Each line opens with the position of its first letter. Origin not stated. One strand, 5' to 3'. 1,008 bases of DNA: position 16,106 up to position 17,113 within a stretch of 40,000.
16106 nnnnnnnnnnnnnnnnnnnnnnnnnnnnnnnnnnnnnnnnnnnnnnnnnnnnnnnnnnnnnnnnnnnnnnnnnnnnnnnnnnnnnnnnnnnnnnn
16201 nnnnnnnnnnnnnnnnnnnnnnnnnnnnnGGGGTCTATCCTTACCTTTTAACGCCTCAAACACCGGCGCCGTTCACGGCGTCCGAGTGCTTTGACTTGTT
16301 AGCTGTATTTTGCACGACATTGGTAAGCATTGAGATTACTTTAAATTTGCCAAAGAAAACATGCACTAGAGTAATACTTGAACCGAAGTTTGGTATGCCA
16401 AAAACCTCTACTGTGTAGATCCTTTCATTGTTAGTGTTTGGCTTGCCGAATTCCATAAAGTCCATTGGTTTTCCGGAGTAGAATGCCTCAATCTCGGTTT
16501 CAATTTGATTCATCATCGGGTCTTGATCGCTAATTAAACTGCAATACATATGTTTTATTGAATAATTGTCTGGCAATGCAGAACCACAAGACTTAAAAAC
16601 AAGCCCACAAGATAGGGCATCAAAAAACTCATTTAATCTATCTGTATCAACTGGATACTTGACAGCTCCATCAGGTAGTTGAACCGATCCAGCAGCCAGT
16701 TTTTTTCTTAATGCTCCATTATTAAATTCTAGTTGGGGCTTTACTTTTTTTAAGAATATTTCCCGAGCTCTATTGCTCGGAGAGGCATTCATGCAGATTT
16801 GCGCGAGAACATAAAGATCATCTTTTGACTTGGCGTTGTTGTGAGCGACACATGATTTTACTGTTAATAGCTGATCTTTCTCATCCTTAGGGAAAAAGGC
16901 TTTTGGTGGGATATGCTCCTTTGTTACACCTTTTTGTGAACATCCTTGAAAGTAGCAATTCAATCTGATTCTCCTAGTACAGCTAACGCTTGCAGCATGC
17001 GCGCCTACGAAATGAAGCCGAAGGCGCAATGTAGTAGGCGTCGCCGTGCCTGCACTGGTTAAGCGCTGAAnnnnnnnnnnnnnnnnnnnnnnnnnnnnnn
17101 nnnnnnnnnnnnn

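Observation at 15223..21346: attI-proximal block of cassettes enriched in nuclease, nucleotidyltransferase and Abi-like domains: candidate anti-phage cargo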

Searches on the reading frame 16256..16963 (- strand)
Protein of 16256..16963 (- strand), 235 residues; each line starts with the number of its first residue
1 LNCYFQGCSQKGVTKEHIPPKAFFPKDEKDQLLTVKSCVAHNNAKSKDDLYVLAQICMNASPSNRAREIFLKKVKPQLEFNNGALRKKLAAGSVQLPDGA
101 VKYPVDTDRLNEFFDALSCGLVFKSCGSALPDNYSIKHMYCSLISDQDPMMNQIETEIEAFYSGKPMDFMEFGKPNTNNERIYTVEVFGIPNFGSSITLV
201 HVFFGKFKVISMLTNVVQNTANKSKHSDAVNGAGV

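Call 8: search_protein_families(library=ncbifam, max_evalue=1, proteins=[window:16256-16963:-])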
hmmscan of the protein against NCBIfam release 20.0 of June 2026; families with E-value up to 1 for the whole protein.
window:16256-16963:- (235 aa): 0 families

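Call 9: search_protein_families(library=phrogs, max_evalue=1, proteins=[window:16256-16963:-])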
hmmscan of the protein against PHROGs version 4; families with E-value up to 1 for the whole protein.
window:16256-16963:- (235 aa): 0 families

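Call 14: search_solved_structures(query=window:16256-16963:-, max_evalue=10)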
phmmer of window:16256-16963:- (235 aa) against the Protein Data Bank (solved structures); distinct sequences matched with E-value up to 10: 0.

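Call 25: find_homologous_proteins(query=window:16256-16963:-, max_evalue=0.001)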
Query window:16256-16963:- (235 aa): 385 proteins with E <= 0.001 among 537 candidates; the best 120 are listed.
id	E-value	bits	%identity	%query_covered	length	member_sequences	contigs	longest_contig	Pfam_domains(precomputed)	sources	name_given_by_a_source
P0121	1.9e-147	507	93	100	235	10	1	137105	-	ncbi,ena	-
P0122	2.7e-143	493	91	100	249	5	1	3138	-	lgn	-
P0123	1.9e-140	484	90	100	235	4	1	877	-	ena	-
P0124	7.8e-139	479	88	100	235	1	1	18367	-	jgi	-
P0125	1.7e-137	474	89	100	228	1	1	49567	-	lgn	-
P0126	9.4e-131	452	85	97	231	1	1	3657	-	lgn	-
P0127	1.4e-124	432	80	97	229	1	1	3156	-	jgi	jgi:hypothetical protein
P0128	1.2e-123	429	80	97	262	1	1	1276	-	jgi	jgi:hypothetical protein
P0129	1.6e-122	425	84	94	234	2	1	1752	-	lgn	-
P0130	8.4e-119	413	79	95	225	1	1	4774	-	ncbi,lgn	-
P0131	1.6e-118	412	75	100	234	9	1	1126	-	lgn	-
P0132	1.2e-117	409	77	97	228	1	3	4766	-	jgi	jgi:hypothetical protein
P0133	1.3e-110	386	76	91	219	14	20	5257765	-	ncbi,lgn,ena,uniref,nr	ncbi:hypothetical protein ACYA6O_20465 [Klebsiella pneumoniae]|uniref:hypothetical protein n=1 Tax=K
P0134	1.4e-110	386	72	100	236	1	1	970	-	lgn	-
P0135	1.2e-109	383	73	94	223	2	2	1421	-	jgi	jgi:hypothetical protein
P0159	2.4e-100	353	69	91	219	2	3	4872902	-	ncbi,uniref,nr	ncbi:hypothetical protein [Pectobacterium carotovorum]|uniref:hypothetical protein n=1 Tax=Pectobact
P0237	1.8e-93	330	67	93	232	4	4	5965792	-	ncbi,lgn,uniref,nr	ncbi:hypothetical protein [Pseudomonas viridiflava]|uniref:hypothetical protein n=1 Tax=Pseudomonas 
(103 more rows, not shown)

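Call 29: find_encoding_contigs(protein=P0133, flank=8000, max_places=4)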
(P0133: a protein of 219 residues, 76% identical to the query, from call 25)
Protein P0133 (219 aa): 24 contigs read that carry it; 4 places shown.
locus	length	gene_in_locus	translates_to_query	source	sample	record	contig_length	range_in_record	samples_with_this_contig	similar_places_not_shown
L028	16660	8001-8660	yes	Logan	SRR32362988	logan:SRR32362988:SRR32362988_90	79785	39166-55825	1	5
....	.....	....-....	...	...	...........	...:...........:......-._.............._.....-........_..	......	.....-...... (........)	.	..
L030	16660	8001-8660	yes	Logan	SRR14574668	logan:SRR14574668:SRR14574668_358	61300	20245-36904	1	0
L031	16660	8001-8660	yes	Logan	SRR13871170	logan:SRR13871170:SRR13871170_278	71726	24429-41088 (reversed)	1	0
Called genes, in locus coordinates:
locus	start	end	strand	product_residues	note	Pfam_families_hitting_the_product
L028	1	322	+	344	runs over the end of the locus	-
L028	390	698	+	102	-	PF09686:Plasmid_RAQPRD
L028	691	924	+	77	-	PF11660:DUF3262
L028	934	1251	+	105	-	PF11190:DUF2976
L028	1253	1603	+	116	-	PF11990:DUF3487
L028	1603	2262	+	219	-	PF11444:DUF2895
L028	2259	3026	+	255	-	PF11920:DUF3438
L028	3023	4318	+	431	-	-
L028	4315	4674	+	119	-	-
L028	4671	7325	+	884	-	PF11130:TraC_F_IV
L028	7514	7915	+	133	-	-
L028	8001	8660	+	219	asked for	-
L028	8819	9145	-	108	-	PF13560:HTH_31, PF01381:HTH_3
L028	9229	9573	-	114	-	PF13560:HTH_31 (weak), PF12844:HTH_19 (weak), PF01381:HTH_3 (weak)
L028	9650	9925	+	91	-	PF13693:HTH_35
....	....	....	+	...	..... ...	-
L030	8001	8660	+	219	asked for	-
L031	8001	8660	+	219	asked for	-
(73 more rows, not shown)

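Call 36: predict_structure(alignment_id=A2)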
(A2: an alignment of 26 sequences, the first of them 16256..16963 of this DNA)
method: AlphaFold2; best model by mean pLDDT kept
length: 235 residues; sequences in the alignment: 26
mean_pLDDT: 79.4   pTM: 0.79
mean pLDDT of the five models: 79.4, 74.4, 72.6, 70.8, 70.3
residues with pLDDT >= 90: 56; 70-90: 129; 50-70: 31; < 50: 19
segments of 3 or more residues with pLDDT < 50: 219-235
pLDDT, mean of each block of 10 residues (from residue 1): 89 89 77 88 77 90 86 86 82 86 84 93 88 91 66 68 75 63 86 83 90 75 38 34
secondary structure, 60 per line:
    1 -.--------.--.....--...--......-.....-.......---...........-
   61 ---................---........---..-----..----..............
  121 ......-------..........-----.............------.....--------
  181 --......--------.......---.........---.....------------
elements in order: E14-18 H26-31 E33-37 H39-45 H49-59 H64-79 H83-90 H107-126 E134-140 H149-161 E168-172 E183-188 E197-203 E207-215 H219-223

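Call 41: fold_search(model_id=the predicted structure, library=pdb)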
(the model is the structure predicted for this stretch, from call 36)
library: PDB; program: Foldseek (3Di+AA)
matches with E <= 10: 1293; with E <= 0.001: 0
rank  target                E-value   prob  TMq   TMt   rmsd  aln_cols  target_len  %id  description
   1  2lnj_MODEL_1_A        2.9e-02  0.47  0.18  0.23  13.1       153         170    9  Solution Structure of Cyanobacterial PsbP (CyanoP) from Synechocystis sp. PCC 6803 (released 2012-06-06)
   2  7pkn_N                3.2e-02  0.18  0.17  0.13  16.7       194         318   12  Structure of the human CCAN deltaCT complex (released 2022-04-27)
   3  6xrf_A                4.3e-02  0.30  0.14  0.20  18.4       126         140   10  EagT6 Tse6 NT complex (released 2020-12-30)
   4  3kx8_B                4.3e-02  0.14  0.12  0.17  13.7       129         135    8  Structural basis of the activity and substrate specificity of the fluoroacetyl-CoA thioesterase FlK (released 2010-04-28)
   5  6xrf_H                5.2e-02  0.30  0.14  0.21  18.8       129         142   11  EagT6 Tse6 NT complex (released 2020-12-30)
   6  6xrf_G                5.2e-02  0.23  0.13  0.20  19.0       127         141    7  EagT6 Tse6 NT complex (released 2020-12-30)
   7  2q78_A                6.2e-02  0.15  0.13  0.18  13.5       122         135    9  Crystal structure of a thioesterase-like protein (tm0581) from thermotoga maritima msb8 at 2.20 A resolution (released 2007-06-19)
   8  6c0w_K                6.2e-02  0.15  0.16  0.18  15.5       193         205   11  Cryo-EM structure of human kinetochore protein CENP-N with the centromeric nucleosome containing CENP-A (released 2018-01-17)
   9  6y2r_A                7.8e-02  0.28  0.17  0.13  17.1       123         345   13  Escherichia coli R255A RnlA endoribonuclease (single alanine mutant of RnlA) (released 2021-05-12)
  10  1tu1_A                8.8e-02  0.23  0.16  0.23  20.8       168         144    8  Crystal Structure of Protein of Unknown Function PA94 from Pseudomonas aeruginosa, Putative Regulator (released 2004-08-03)
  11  9o5a_D                9.3e-02  0.16  0.21  0.03  16.6       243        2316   12  The KICSTOR-GATOR1 complex (released 2026-02-18)
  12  3kx8_C                9.9e-02  0.10  0.13  0.17  11.9       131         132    8  Structural basis of the activity and substrate specificity of the fluoroacetyl-CoA thioesterase FlK (released 2010-04-28)
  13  3kuv_A                1.0e-01  0.10  0.13  0.17  13.1       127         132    8  Structural basis of the activity and substrate specificity of the fluoroacetyl-CoA thioesterase FlK - T42S mutant in c (released 2010-04-21)
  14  8cx2_H                1.1e-01  0.28  0.15  0.20  13.3       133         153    7  Cryo-EM structure of human APOBEC3G/HIV-1 Vif/CBFbeta/ELOB/ELOC dimeric complex in State 2 (released 2023-02-15)
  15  9nlt_B                1.1e-01  0.25  0.15  0.26   9.0       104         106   12  Crystal Structure of Flpp3-minibinder687 Complex (released 2025-10-22)
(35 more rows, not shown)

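Call 42: search_solved_structures(query=A2, max_evalue=10)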
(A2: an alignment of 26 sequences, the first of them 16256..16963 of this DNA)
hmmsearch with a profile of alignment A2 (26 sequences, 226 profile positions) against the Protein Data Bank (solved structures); distinct sequences matched with E-value up to 10: 2.
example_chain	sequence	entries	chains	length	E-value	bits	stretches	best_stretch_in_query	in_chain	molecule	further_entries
6p4f_A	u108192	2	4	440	1.3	11.8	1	121-171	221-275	DNA-dependent ATPase XPBII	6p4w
5tnu_A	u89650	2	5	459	1.4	11.7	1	121-171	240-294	DNA-dependent ATPase XPBII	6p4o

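Call 45: find_encoding_contigs(protein=P0237, flank=7000, max_places=2)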
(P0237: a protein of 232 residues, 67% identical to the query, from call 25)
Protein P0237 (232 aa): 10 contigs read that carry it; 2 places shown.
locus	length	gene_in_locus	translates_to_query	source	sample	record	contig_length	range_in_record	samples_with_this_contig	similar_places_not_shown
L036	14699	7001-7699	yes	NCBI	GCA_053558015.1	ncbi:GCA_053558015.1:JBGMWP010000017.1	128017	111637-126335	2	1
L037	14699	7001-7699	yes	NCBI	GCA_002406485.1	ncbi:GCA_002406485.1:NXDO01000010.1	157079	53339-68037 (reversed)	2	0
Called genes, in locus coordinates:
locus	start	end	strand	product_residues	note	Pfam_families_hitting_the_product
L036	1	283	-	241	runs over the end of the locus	-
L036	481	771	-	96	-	PF05016:ParE_toxin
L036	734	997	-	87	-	PF01402:RHH_1 (weak)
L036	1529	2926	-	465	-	PF18134:AGS_C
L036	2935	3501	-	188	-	PF18967:PycTM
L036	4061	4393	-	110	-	-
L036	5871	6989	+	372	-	PF00069:Pkinase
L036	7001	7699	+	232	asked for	-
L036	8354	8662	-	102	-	-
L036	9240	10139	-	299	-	PF14491:DUF4435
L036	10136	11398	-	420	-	PF02463:SMC_N, PF13175:AAA_15, PF13476:AAA_23 (weak), PF00005:ABC_tran (faint), PF13304:AAA_21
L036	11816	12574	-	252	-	PF07751:Abi_2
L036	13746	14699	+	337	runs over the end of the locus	PF00226:DnaJ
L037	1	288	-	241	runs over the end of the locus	-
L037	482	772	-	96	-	PF05016:ParE_toxin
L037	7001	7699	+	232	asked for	-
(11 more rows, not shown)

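Call 46: find_encoding_contigs(protein=P0159, flank=7000, max_places=2)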
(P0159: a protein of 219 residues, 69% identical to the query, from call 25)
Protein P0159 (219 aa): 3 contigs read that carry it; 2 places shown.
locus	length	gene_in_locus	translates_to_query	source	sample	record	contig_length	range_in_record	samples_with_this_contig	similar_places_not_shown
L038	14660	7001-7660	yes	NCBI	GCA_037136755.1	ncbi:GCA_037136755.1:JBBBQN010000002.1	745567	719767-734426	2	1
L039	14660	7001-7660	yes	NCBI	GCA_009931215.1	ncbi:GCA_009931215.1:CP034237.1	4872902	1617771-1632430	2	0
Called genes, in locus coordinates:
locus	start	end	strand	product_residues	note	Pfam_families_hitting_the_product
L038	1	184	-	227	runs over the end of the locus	PF04335:VirB8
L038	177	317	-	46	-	-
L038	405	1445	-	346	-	PF04610:TrbL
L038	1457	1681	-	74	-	-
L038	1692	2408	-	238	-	PF07996:T4SS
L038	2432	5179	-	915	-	PF05101:VirB3, PF27097:VirB4_TrbE_N, PF03135:CagE_TrbE_VirB, PF19044:P-loop_TraG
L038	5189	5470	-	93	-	PF04956:TrbC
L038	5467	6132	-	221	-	PF01464:SLT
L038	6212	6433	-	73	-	-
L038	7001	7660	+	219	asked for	-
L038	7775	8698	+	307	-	-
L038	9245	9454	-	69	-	PF01258:zf-dskA_traR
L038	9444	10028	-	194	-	PF11198:DUF2857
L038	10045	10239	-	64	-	PF05930:Phage_AlpA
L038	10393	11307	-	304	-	-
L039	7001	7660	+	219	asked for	-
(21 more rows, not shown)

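Call 57: search_dna_similar(query=window:16256-16963:-, collection=plasmids, mode=protein, max_evalue=0.001, max_rows=15)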
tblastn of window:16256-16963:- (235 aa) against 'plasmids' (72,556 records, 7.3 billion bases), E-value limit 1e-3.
Records with a match: 21; places in all: 21; records where one place covers at least 80% of the query: 4.
Best place of each record, by identity: <60% 21.
By first word of the organism name: Bradyrhizobium 5; Burkholderia 4; Acinetobacter 2; Rhizobium 1; Agrobacterium 1; Vibrio 1; Photobacterium 1; Ralstonia 1; Marinobacter 1; Nostoc 1; and 3 more.
By predicted mobility (MOB-suite, as given by PLSDB): conjugative 11; non-mobilizable 9; mobilizable 1.
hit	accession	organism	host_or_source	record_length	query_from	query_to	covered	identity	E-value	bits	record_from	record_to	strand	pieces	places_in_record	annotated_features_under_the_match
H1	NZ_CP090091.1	Rhizobium leguminosarum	Galega,Cell culture,Plant nodule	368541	1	217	92%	58.1%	7e-82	273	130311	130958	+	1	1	hypothetical protein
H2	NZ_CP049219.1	Agrobacterium tumefaciens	Clematis,cell culture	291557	1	216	92%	57.4%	6e-81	270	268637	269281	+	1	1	hypothetical protein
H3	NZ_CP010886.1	Vibrio parahaemolyticus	Shrimps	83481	3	216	91%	38.5%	1e-44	166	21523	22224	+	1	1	hypothetical protein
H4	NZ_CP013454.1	Burkholderia vietnamiensis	plant roots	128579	2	217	92%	23.3%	3e-8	61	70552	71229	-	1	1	hypothetical protein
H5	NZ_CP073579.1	Photobacterium sp. GJ3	-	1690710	3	123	51%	40.9%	2e-15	82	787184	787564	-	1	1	record has no annotation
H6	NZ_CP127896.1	Acinetobacter sp. SAAs470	cell culture,lake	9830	3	152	64%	30.6%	1e-9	65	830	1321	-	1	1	hypothetical protein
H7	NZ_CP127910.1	Acinetobacter sp. SAAs474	cell culture,lake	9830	3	152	64%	30.6%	1e-9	65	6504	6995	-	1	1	hypothetical protein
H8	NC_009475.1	Bradyrhizobium sp. BTAi1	-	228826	3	153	64%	27.0%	5e-5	51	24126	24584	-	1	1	hypothetical protein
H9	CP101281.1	Burkholderia sp. FXe9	bacteria,soil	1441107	2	99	42%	38.2%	5e-7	57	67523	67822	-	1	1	hypothetical protein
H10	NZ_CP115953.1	Ralstonia solanacearum CFBP2957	Solanum lycopersicum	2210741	8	123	49%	31.7%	5e-5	51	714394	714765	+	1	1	none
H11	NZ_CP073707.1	Burkholderia cenocepacia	Homo sapiens,blood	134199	2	123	52%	29.2%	2e-4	49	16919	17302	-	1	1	hypothetical protein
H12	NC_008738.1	Marinobacter nauticus VT8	-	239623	3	136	57%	26.3%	9e-6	53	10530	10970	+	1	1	hypothetical protein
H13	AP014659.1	Bradyrhizobium diazoefficiens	-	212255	8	130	52%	28.5%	3e-4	49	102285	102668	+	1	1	putative uncharacterized protein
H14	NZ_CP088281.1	Bradyrhizobium barranii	Glycine max cv. AC Glengarry,cell ...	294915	8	130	52%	28.5%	3e-4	49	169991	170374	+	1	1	hypothetical protein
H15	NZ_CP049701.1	Bradyrhizobium barranii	Glycine max cv. AC Glengarry,cell ...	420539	8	130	52%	28.5%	3e-4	49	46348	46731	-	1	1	hypothetical protein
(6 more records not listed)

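Call 69: find_related_loci(query=A2, collection=viral_contigs, flank=5000)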
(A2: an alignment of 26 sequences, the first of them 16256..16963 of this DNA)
Query A2 (235 aa) in viral_contigs; peptide patterns used: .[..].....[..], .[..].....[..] (x = any residue, [..] = any of these).
18 stretches matched a pattern; 3 encode a relative of the query (tblastn E <= 1e-3); 3 distinct loci.
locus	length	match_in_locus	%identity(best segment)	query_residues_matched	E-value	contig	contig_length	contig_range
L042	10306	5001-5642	67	1-214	1e-101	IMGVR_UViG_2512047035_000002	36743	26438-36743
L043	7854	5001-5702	39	3-216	4e-49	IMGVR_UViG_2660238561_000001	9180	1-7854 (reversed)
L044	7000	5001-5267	37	3-86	1e-11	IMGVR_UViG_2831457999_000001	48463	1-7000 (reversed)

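Call 91: search_dna_similar(query=window:16256-16963:-, collection=phages, mode=protein, max_evalue=0.001, max_rows=10)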
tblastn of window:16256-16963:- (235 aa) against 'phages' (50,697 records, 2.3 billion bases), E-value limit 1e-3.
No match.

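Call 99: search_protein_families(library=padloc, alignment_id=A2, max_evalue=0.01)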
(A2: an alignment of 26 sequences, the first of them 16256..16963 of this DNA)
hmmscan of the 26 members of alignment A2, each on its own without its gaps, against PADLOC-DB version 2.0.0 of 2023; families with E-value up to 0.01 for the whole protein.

A. member 1, window:16256-16963:- (235 aa): 0 families

B. families by the number of members that match (of 26 scanned): 1 family
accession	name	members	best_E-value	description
PDLC00354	PtuB1|PtuB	1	0.0017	Unknown function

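Call 107: get_annotated_region(hit=H3, flank=4000)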
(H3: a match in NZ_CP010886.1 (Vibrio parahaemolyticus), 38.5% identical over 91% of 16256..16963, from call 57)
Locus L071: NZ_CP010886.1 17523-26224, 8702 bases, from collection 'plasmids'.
description: Vibrio parahaemolyticus strain CHN25 plasmid P2, complete sequence
organism: Vibrio parahaemolyticus (NCBI taxid 670)
taxonomy: Bacteria; Pseudomonadota; Gammaproteobacteria; Vibrionales; Vibrionaceae; Vibrio; Vibrio parahaemolyticus
host: -; source: Shrimps; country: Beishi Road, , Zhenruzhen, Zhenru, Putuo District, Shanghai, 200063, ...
typing (MOB-suite, as given by PLSDB): mobilizable; relaxase MOBP
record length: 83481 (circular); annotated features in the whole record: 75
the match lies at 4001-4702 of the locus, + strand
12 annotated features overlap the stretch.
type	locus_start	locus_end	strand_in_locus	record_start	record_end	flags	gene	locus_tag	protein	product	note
CDS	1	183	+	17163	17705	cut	-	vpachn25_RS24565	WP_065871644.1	GNAT family N-acetyltransferase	-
CDS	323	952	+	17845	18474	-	-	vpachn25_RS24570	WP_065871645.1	uracil-DNA glycosylase family protein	-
CDS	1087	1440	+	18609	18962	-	-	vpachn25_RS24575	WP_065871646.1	VOC family protein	-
CDS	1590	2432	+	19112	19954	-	-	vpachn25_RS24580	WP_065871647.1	hypothetical protein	-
CDS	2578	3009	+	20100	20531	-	-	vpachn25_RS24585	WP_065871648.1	hypothetical protein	-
CDS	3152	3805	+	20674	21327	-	-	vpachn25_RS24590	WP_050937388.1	hypothetical protein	-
CDS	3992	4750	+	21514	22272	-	-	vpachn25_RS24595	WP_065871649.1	hypothetical protein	-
CDS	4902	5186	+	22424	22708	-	-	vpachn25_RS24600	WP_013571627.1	MazG nucleotide pyrophosphohydrolase domain-containing protein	-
CDS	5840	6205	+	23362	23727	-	-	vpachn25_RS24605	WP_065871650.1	hypothetical protein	-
CDS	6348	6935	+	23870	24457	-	-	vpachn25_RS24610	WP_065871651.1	hypothetical protein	-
CDS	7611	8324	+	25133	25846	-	-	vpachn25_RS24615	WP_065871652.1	hypothetical protein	-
CDS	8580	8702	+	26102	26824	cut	-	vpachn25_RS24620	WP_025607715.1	hypothetical protein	-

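Call 108: get_annotated_region(hit=H4, flank=4000)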
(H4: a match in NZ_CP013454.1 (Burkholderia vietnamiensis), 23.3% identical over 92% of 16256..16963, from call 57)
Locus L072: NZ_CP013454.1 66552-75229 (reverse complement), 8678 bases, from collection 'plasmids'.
description: Burkholderia vietnamiensis strain MSMB608WGS plasmid pMSMB608, complete sequence
organism: Burkholderia vietnamiensis (NCBI taxid 60552)
taxonomy: Bacteria; Pseudomonadota; Betaproteobacteria; Burkholderiales; Burkholderiaceae; Burkholderia; Burkholderia vietnamiensis
host: -; source: plant roots; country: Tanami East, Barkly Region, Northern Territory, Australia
typing (MOB-suite, as given by PLSDB): conjugative; replicon rep_cluster_1398; relaxase MOBP; mating-pair formation MPF_F
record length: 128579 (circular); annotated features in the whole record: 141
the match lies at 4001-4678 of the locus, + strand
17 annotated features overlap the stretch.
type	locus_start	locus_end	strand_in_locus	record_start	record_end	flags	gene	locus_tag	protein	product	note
CDS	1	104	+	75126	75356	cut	-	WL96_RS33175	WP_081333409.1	hypothetical protein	-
CDS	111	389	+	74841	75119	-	-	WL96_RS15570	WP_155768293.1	hypothetical protein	-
CDS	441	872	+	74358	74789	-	-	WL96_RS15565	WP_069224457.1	hypothetical protein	-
CDS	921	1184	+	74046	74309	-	-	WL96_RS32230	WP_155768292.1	hypothetical protein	-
CDS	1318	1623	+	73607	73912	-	-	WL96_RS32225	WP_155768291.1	hypothetical protein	-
CDS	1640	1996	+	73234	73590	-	-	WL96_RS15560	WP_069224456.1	hypothetical protein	-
CDS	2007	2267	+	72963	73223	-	-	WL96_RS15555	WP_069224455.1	hypothetical protein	-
CDS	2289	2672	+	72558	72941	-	-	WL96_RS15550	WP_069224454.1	YozE family protein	-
CDS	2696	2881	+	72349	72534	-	-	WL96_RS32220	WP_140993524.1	hypothetical protein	-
CDS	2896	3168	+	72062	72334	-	-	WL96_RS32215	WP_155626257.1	hypothetical protein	-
CDS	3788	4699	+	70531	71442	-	-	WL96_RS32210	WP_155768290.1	hypothetical protein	-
CDS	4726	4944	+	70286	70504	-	-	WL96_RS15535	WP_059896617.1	hypothetical protein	-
CDS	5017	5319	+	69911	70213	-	-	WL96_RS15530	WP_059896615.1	DUF1889 family protein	-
CDS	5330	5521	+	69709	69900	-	-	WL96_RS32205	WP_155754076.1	hypothetical protein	-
CDS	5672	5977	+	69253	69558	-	-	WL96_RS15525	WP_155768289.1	hypothetical protein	-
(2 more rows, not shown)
